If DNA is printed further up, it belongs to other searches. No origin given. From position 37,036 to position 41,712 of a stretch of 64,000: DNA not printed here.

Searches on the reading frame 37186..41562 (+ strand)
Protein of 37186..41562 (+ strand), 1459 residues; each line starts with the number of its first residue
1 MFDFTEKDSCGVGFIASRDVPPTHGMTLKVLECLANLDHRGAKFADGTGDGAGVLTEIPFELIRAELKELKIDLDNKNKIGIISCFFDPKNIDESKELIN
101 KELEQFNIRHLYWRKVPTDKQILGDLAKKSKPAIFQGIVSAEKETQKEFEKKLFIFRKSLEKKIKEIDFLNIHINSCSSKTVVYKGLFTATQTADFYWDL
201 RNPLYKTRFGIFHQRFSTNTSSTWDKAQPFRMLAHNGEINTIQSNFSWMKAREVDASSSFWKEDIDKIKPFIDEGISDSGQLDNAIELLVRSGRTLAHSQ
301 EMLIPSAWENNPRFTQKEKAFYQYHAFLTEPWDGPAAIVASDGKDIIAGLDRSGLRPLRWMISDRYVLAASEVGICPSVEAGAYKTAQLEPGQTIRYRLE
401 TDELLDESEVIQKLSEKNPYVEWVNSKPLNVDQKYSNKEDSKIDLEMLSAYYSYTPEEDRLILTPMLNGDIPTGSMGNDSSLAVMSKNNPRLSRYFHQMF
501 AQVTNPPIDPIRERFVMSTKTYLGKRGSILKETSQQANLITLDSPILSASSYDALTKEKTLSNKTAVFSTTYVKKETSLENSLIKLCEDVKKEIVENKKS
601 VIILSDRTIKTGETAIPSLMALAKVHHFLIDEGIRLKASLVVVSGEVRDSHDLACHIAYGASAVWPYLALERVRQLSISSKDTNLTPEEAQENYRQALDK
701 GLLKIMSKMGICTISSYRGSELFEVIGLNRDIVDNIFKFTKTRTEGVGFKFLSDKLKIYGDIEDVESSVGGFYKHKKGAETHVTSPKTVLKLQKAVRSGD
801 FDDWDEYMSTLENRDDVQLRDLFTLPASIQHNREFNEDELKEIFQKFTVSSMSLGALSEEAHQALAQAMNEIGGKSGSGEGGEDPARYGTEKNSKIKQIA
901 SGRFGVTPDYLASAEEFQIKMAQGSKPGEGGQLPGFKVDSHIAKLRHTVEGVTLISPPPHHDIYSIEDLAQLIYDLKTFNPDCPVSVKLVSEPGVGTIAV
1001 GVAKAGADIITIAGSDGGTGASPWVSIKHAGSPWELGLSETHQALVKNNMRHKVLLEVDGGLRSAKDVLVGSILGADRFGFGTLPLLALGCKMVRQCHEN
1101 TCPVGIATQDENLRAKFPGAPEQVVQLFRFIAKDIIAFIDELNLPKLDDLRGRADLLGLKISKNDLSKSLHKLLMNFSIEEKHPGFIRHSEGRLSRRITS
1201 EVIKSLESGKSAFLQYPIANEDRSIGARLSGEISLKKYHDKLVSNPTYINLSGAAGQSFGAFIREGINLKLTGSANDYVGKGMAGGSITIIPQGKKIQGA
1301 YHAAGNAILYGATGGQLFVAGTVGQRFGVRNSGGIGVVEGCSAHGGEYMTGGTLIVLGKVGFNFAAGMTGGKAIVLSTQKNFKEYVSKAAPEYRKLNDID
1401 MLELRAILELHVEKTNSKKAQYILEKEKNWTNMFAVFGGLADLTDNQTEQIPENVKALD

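Call 10: search_protein_families(library=pfam, proteins=[window:37186-41562:+], max_evalue=0.001)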
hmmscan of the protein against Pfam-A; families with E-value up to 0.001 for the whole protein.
window:37186-41562:+ (1459 aa): 4 families
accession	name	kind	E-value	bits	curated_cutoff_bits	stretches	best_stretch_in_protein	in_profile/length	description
PF01645.23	Glu_synthase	-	2.1e-143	478.4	20.4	1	784-1141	3-365/369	Conserved region in glutamate synthase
PF00310.26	GATase_2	-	1.1e-133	446.5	19.9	1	10-423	1-420/420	Glutamine amidotransferases class-II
PF04898.20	Glu_syn_central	-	9e-95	317.7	22.8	1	451-729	5-277/277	Glutamate synthase central domain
PF01493.24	GXGXG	-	3.1e-59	200.1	32.5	1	1217-1398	2-185/190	GXGXG motif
